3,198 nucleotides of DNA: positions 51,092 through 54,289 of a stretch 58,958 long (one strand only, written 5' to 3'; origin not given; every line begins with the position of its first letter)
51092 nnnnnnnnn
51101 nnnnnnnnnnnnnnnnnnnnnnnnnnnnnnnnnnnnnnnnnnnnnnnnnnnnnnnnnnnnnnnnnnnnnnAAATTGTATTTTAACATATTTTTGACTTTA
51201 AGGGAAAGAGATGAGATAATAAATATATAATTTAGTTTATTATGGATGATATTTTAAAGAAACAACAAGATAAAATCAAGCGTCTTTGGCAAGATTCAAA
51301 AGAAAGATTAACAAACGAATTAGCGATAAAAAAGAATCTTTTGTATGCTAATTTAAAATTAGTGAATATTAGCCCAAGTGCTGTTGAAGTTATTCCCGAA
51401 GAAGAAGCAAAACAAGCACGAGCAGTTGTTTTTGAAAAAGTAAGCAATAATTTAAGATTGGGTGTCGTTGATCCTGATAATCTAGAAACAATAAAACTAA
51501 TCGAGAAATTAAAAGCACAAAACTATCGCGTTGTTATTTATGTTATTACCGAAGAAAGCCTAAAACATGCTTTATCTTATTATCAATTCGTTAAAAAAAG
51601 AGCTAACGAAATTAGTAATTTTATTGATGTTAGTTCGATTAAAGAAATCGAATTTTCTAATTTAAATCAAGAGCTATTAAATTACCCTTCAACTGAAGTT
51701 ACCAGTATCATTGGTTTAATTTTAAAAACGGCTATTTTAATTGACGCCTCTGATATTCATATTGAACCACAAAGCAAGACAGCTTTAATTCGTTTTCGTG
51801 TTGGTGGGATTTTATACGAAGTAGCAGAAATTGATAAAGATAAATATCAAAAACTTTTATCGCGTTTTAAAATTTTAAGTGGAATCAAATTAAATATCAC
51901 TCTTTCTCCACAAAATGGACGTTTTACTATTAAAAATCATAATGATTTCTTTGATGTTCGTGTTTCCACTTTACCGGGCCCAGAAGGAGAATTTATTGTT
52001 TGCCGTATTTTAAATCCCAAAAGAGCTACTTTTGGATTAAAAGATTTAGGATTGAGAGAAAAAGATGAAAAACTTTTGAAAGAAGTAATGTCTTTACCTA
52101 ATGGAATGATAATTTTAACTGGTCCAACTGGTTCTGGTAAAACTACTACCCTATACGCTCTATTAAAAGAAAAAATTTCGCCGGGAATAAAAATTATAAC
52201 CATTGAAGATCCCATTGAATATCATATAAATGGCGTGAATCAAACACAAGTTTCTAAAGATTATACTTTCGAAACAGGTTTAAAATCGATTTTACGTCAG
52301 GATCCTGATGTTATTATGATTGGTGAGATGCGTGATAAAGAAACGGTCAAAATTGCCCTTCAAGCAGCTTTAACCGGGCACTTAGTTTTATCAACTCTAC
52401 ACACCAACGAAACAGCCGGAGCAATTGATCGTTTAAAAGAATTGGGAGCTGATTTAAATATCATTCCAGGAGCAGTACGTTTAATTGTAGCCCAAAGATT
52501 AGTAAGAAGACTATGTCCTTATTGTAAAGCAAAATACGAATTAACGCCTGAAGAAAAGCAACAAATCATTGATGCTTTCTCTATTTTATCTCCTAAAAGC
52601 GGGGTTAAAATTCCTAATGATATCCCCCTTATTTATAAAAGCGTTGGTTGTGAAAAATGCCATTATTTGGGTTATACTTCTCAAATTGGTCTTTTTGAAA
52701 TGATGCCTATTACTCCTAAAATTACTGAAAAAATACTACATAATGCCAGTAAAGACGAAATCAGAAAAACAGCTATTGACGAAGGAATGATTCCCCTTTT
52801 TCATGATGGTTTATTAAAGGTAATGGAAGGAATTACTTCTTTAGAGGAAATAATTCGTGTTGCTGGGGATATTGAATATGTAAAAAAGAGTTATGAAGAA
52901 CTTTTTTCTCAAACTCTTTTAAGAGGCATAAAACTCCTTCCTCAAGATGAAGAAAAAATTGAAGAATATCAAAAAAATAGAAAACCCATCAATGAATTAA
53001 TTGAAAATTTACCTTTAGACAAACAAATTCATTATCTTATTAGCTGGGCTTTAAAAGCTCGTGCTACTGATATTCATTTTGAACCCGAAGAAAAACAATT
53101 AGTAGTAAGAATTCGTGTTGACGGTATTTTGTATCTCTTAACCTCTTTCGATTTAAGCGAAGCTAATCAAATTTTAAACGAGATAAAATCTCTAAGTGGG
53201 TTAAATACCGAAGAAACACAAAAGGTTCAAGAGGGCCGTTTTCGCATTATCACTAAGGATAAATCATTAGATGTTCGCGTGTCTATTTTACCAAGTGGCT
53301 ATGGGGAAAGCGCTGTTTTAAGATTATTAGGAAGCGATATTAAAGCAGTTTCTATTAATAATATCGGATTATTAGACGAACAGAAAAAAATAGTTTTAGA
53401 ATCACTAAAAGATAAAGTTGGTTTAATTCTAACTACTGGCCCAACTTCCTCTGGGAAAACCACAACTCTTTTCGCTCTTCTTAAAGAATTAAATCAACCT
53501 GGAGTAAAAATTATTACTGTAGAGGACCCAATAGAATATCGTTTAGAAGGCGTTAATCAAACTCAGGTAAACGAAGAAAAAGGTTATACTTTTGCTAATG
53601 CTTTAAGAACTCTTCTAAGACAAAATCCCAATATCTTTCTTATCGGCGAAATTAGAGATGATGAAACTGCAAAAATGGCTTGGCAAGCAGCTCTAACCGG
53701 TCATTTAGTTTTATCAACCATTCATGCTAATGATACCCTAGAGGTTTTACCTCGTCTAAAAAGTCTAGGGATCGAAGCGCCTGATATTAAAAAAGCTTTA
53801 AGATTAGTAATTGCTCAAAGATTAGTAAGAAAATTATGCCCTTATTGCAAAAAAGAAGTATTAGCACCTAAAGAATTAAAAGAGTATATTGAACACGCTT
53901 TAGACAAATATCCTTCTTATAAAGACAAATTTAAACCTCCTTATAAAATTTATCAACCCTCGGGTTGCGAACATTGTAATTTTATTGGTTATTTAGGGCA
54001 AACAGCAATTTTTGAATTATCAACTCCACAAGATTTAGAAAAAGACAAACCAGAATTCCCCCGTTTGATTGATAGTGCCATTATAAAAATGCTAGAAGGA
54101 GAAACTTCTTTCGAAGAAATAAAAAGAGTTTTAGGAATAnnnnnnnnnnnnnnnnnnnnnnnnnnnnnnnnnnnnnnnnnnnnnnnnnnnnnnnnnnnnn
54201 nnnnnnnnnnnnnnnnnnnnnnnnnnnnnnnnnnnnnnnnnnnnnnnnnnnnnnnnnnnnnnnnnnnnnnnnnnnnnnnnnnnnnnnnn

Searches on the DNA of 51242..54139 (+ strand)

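Call 34: search_rna_families(sources=[L002, L001, L082], threshold=evalue, max_evalue=10)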
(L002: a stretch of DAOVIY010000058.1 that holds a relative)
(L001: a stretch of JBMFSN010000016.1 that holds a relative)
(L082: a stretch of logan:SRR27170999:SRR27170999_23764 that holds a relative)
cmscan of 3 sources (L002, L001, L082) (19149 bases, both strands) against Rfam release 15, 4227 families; matches with E-value up to 10: 12.
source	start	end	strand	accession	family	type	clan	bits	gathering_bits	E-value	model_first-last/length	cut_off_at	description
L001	6432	6521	+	RF03574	mir-4847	Gene; miRNA;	-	26.5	100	0.037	1-79/79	no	mir-4847 microRNA precursor family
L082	6925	7083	-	RF04228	MIR6140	Gene; miRNA;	-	26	140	0.45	1-165/165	no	MIR6140 microRNA precursor family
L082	1469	1534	+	RF00344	snoZ267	Gene; snRNA; snoRNA; CD-box;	-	24.9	43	0.63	1-73/73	no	Small nucleolar RNA Z267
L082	5065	5142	+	RF00342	snoZ40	Gene; snRNA; snoRNA; CD-box;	-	23.1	50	1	1-73/73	no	Small nucleolar RNA Z40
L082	6892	6963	-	RF02108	DLEU2_4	Gene; lncRNA;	-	22.9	40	0.81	1-58/58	no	Deleted in lymphocytic leukemia 2 conserved region 4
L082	3453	3527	-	RF01165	sn2317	Gene; snRNA; snoRNA; CD-box;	-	22.8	50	3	1-70/70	no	Small nucleolar RNA sn2317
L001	2396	2527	-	RF01845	enod40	Gene;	-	22.6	45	0.13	102-221/263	no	Early nodulin 40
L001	2859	2978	+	RF00561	SNORA40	Gene; snRNA; snoRNA; HACA-box;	-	21.8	51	7.1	1-128/128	no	Small nucleolar RNA SNORA40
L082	5561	5601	-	RF00588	SNORD41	Gene; snRNA; snoRNA; CD-box;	CL00058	21.2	41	5.6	1-70/70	no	Small nucleolar RNA SNORD41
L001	7017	7086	-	RF01489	sbrA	Gene; sRNA;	-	20.9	45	2.8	1-71/71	no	Listeria sRNA sbrA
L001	6127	6179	+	RF00032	Histone3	Cis-reg;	-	20.7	34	0.14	1-46/46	no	Histone 3' UTR stem-loop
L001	4219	4275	-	RF03027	RT-6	Gene; sRNA;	-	17.5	46.7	9.9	1-75/75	no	RT-6 RNA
